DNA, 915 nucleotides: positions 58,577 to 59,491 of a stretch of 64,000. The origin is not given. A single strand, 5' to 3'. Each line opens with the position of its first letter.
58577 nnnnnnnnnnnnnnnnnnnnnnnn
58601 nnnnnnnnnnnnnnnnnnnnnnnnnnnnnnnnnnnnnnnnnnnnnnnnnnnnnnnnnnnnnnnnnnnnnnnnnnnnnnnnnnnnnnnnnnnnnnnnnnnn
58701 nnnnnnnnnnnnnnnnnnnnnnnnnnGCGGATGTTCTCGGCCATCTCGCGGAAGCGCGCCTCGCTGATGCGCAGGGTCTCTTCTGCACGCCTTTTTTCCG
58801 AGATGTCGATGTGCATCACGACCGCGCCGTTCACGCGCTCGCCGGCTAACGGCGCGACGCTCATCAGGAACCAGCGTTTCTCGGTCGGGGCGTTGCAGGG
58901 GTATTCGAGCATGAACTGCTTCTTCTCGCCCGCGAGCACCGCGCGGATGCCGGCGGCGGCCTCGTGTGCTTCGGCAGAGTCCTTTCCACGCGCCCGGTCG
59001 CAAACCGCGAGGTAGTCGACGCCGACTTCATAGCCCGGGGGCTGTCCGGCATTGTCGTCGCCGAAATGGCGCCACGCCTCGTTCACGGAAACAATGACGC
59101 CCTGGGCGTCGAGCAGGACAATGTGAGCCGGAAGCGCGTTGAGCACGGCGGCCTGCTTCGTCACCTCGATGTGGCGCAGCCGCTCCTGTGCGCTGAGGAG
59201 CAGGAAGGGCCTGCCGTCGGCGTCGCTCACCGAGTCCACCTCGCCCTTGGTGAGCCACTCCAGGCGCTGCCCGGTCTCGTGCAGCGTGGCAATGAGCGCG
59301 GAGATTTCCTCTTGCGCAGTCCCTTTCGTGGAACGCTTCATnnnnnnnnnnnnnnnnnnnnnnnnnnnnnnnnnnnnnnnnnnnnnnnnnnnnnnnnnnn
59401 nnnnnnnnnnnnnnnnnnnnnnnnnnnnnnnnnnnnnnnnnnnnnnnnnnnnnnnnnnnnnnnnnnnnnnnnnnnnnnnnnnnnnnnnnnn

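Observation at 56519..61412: KaiC-KaiB wired directly to a c-di-GMP phosphodiesterase (no kaiA in the window): candidate undescribed timer or switch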

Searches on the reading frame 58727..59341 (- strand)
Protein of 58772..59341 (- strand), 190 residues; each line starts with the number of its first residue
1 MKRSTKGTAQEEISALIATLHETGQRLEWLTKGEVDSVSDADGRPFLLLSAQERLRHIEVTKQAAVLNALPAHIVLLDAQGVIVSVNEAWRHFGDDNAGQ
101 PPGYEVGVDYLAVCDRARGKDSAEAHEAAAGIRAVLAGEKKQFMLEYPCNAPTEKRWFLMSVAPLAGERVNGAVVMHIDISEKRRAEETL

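Call 30: find_homologous_proteins(query=window:58772-59341:-, max_evalue=0.00001)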
Query window:58772-59341:- (190 aa): 46 proteins with E <= 0.00001 among 495 candidates.
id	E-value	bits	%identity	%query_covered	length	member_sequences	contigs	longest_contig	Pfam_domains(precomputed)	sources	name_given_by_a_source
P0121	3.2e-71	256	64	96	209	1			PF08448.17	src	-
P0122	2.2e-68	247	61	99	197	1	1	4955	PF08448.17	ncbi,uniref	ncbi:MAG: PAS domain-containing protein, partial [Rhodoferax sp.]|uniref:PAS domain-containing prote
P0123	1.1e-67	245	65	89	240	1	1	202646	PF08448.17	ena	-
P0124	5.9e-67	243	60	99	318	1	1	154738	PF08447.19,PF13426.14,PF13188.14,PF08448.17,PF00989.32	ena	-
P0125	1.7e-66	241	61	95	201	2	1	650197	PF08448.17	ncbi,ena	-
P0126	8.1e-66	239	63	92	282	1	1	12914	PF13426.14,PF13188.14,PF08448.17,PF00989.32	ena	-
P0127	1.8e-65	238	63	93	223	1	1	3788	PF08448.17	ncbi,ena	-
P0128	1.7e-63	231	62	94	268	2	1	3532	PF08448.17,PF00990.27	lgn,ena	-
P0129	5.9e-63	230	68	81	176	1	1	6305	-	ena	-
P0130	4.0e-62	227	58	95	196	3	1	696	PF08448.17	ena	-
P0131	1.8e-61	225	62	93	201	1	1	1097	PF08448.17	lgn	-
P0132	2.8e-61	224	63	88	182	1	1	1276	PF13188.14,PF08448.17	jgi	jgi:PAS domain-containing protein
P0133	3.0e-61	224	59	94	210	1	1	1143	-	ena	-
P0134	3.4e-59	217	59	96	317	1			PF08447.19,PF13426.14,PF13188.14,PF08448.17,PF00989.32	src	-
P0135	8.0e-59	216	56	96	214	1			PF08448.17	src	-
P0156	3.2e-29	120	49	62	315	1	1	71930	PF00196.26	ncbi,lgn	-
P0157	3.5e-29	120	53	66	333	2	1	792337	PF08448.17,PF00990.27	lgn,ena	-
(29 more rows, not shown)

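Call 31: find_encoding_contigs(protein=P0125, flank=5000, max_places=1)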
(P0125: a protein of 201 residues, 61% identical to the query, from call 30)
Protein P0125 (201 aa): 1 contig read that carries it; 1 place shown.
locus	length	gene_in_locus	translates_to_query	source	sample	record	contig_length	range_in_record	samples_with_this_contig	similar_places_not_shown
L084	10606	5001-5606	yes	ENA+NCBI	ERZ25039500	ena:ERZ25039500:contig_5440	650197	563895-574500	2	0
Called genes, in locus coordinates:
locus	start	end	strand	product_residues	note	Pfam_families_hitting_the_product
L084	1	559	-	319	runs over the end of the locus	PF01479:S4, PF00849:PseudoU_synth_2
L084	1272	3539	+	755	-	PF00575:S1, PF10150:RNase_E_G, PF20833:RNase_E_G_Thio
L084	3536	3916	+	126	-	-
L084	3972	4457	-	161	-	PF01451:LMWPc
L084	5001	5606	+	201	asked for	PF08448:PAS_4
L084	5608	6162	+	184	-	PF00989:PAS, PF08448:PAS_4, PF13188:PAS_8 (weak), PF13426:PAS_9, PF08447:PAS_3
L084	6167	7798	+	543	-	PF01590:GAF, PF13185:GAF_2, PF13492:GAF_3 (weak), PF00990:GGDEF, PF00563:EAL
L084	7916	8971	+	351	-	-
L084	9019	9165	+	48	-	-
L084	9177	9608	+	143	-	-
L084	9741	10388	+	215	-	-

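Call 32: find_encoding_contigs(protein=P0156, flank=5000, max_places=1)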
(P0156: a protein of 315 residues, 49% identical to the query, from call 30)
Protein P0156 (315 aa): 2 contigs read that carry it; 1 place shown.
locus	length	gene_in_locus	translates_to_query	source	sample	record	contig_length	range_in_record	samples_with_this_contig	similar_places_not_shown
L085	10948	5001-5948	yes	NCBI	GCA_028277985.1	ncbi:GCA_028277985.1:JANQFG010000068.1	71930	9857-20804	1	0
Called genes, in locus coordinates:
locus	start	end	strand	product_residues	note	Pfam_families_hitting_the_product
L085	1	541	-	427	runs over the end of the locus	PF07690:MFS_1, PF12832:MFS_1_like (faint)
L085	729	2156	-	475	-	PF00224:PK, PF02887:PK_C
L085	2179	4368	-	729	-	PF01326:PPDK_N, PF00391:PEP-utilizers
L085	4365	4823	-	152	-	PF13883:CREG_beta-barrel, PF01243:PNPOx_N, PF12900:Pyridox_ox_2 (weak)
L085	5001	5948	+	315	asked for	PF00196:GerE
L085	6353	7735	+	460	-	PF14344:DUF4397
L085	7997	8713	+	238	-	PF16690:MMACHC (faint)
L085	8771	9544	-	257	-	PF03372:Exo_endo_phos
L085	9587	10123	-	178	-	PF07366:SnoaL, PF12680:SnoaL_2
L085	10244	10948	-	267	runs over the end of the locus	PF06966:DUF1295, PF02544:Steroid_dh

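Call 33: find_encoding_contigs(protein=P0157, flank=5000, max_places=1)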
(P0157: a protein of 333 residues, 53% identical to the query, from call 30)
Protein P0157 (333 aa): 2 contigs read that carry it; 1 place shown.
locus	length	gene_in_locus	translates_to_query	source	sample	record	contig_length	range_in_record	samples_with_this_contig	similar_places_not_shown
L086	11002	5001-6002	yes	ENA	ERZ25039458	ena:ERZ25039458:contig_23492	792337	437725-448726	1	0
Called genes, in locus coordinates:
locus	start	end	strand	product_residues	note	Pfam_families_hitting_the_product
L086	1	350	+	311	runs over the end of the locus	-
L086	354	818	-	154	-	PF00583:Acetyltransf_1, PF13508:Acetyltransf_7, PF13673:Acetyltransf_10 (weak), PF08445:FR47 (weak)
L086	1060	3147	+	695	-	PF08448:PAS_4 (faint), PF13185:GAF_2 (faint), PF00512:HisKA, PF02518:HATPase_c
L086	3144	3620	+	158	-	PF00072:Response_reg, PF13188:PAS_8 (weak)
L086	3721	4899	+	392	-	PF00512:HisKA, PF02518:HATPase_c, PF00072:Response_reg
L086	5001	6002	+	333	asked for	PF08448:PAS_4 (weak), PF00990:GGDEF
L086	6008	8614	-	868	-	PF00501:AMP-binding, PF13193:AMP-binding_C, PF00550:PP-binding, PF00975:Thioesterase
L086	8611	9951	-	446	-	PF11805:DUF3326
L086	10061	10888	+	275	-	PF22624:AASDHPPT_N, PF01648:ACPS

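Call 37: search_dna_similar(query=window:58772-59341:-, collection=plasmids, mode=protein, max_evalue=0.00001, max_rows=25)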
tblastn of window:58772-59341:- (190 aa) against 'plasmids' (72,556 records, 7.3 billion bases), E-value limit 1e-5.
Records with a match: 48; places in all: 52; records where one place covers at least 80% of the query: 2.
Best place of each record, by identity: <60% 48.
By first word of the organism name: Azospirillum 15; Deinococcus 8; Microvirga 5; Mesorhizobium 4; Methylosinus 2; Haloarcula 2; Natrinema 2; Natrialba 2; Haloterrigena 2; Natronococcus 1; and 5 more.
By predicted mobility (MOB-suite, as given by PLSDB): non-mobilizable 38; mobilizable 7; conjugative 3.
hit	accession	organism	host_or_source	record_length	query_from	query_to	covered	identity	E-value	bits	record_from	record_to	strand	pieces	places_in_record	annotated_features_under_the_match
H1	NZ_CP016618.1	Microvirga ossetica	Vicia alpestris,cell culture,nodules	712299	44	188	76%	45.5%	3e-24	105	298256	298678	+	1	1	PAS domain S-box protein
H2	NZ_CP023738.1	Methylosinus trichosporium OB3b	isolate,soil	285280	9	188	95%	34.4%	5e-15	79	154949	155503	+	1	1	none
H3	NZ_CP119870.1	Methylosinus trichosporium OB3b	Whole Organism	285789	9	188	95%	34.4%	5e-15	79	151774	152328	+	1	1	none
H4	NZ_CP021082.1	Deinococcus ficus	Ficus religiosa L.,cell ...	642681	65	190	66%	46.8%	2e-24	106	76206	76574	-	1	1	PAS domain-containing sensor histidine kinase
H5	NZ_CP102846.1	Microvirga terrae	soil,soil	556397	66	188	65%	46.0%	8e-23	101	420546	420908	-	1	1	PAS domain S-box protein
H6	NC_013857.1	Azospirillum sp. B510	-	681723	51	187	72%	40.8%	2e-19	92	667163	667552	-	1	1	chemotaxis protein CheB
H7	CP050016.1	Haloarcula sp. JP-L23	-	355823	65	190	66%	43.8%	3e-19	91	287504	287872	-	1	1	none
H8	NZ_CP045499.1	Mesorhizobium sp. INR15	pure culture,nutrient broth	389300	64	187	65%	44.4%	3e-27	114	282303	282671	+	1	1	sensor domain-containing diguanylate cyclase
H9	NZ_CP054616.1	Azospirillum oryzae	cell culture,soil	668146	51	187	72%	40.1%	6e-18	87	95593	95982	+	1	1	chemotaxis protein CheB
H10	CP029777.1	Deinococcus actinosclerus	mixed culture,wastewater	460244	58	187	68%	41.7%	7e-24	104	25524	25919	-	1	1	hypothetical protein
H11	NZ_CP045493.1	Mesorhizobium sp. NBSH29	pure culture,nutrient broth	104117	64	187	65%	43.5%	2e-27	114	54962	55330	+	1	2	sensor domain-containing diguanylate cyclase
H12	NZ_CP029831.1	Azospirillum ramasamyi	single cell,Cow dung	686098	51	187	72%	39.3%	2e-17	87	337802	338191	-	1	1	chemotaxis protein CheB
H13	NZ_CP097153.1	Deinococcus sp. QL22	-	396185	67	187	64%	43.8%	3e-21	97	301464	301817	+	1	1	ATP-binding protein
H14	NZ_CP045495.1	Mesorhizobium sp. NBSH29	pure culture,nutrient broth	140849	64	187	65%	42.7%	3e-26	111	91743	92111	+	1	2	sensor domain-containing diguanylate cyclase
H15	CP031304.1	Natrinema thermotolerans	Cell culture,Korean salt-fermented food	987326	64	184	64%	43.1%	3e-21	97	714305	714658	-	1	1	PAS domain-containing sensor histidine kinase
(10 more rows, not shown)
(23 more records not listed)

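Call 38: get_annotated_region(hit=H2, flank=6000)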
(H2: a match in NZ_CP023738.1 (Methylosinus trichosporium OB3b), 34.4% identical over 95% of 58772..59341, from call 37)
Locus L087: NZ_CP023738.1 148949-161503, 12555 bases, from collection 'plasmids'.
description: Methylosinus trichosporium OB3b plasmid pOB3b1, complete sequence
organism: Methylosinus trichosporium OB3b (NCBI taxid 595536)
taxonomy: Bacteria; Pseudomonadota; Alphaproteobacteria; Hyphomicrobiales; Methylocystaceae; Methylosinus; Methylosinus trichosporium; Methylosinus trichosporium OB3b
host: -; source: isolate,soil; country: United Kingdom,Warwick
typing (MOB-suite, as given by PLSDB): non-mobilizable
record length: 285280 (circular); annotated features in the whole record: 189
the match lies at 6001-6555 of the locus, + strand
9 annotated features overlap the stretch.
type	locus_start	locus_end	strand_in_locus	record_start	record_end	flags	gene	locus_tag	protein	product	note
CDS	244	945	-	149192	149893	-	-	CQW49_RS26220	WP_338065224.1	chemotaxis protein CheW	GO:0006935 - chemotaxis [Evidence IEA]; GO:0007165 - signal transduction [Evidence IEA]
CDS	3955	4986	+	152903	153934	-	-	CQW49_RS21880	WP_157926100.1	methyl-accepting chemotaxis protein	GO:0007165 - signal transduction [Evidence IEA]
CDS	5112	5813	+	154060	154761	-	-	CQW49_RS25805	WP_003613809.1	response regulator transcription factor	GO:0000160 - phosphorelay signal transduction system [Evidence IEA]; GO:0006355 - regulation of DNA-templated ...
CDS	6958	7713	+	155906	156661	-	-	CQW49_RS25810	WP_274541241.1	ATP-binding protein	-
CDS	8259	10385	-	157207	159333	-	-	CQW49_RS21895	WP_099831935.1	TonB-dependent siderophore receptor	GO:0015891 - siderophore transport [Evidence IEA]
CDS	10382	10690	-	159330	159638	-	-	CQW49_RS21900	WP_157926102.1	STN domain-containing protein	-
CDS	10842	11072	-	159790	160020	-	-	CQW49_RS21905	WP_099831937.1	hypothetical protein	-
CDS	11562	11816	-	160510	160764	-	-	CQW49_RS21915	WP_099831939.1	FecR/PupR family sigma factor regulator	-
CDS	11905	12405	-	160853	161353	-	-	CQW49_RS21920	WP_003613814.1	RNA polymerase sigma factor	GO:0006352 - DNA-templated transcription initiation [Evidence IEA]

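Call 39: get_annotated_region(hit=H1, flank=5000)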
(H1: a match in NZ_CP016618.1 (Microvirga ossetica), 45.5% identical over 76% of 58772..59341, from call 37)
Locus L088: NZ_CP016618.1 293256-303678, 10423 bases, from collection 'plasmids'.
description: Microvirga ossetica strain V5/3m plasmid unnamed3, complete sequence
organism: Microvirga ossetica (NCBI taxid 1882682)
taxonomy: Bacteria; Pseudomonadota; Alphaproteobacteria; Hyphomicrobiales; Methylobacteriaceae; Microvirga; Microvirga ossetica
host: -; source: Vicia alpestris,cell culture,nodules; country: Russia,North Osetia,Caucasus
typing (MOB-suite, as given by PLSDB): non-mobilizable
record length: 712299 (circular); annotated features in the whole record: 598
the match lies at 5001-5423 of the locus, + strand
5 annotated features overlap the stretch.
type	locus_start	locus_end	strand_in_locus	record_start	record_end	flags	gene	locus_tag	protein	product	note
CDS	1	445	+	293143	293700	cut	-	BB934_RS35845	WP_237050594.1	tetratricopeptide repeat protein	-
CDS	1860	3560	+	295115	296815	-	-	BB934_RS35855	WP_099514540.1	hypothetical protein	-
CDS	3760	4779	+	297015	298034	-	-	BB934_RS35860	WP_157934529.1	autotransporter outer membrane beta-barrel domain-containing protein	-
CDS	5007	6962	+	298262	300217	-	-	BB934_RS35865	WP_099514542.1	PAS domain S-box protein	-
CDS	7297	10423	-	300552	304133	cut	-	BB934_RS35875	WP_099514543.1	YhaN family protein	-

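Call 58: find_related_loci(query=A2, collection=metagenome_contigs, flank=4000)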
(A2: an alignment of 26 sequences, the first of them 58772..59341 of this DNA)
Query A2 (190 aa) in metagenome_contigs; peptide patterns used: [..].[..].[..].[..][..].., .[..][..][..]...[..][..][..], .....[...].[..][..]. (x = any residue, [..] = any of these).
600 stretches matched a pattern (row limit reached: there are more); 380 encode a relative of the query (tblastn E <= 1e-3); the best 80 are kept; 80 distinct loci.
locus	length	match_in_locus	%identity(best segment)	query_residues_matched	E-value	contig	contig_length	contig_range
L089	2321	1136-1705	75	1-190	1e-94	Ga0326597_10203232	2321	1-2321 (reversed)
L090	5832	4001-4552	63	7-190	3e-78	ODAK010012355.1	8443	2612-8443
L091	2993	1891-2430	65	11-190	2e-78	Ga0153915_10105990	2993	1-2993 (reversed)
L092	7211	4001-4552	62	7-190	8e-77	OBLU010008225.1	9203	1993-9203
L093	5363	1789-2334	63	9-190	3e-76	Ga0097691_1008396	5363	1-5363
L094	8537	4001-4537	61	12-190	6e-75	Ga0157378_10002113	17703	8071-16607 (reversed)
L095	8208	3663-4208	66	9-190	6e-74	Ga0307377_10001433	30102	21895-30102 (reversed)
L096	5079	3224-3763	62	11-190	1e-73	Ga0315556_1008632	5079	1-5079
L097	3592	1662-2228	58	2-190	2e-73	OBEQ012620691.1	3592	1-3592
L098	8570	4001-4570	57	2-190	1e-72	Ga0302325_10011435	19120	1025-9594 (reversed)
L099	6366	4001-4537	63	12-190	2e-72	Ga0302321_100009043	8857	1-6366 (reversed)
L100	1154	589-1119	63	11-187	2e-77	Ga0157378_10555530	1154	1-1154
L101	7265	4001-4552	61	7-190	4e-72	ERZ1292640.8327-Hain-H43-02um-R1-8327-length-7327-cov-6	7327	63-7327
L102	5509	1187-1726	63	12-190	4e-72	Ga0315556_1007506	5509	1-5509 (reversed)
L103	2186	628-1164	60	12-190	6e-73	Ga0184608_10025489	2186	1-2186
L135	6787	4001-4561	58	3-188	5e-67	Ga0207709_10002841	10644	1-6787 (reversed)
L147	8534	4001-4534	56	13-190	4e-66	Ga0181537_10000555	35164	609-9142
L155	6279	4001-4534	56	13-190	4e-66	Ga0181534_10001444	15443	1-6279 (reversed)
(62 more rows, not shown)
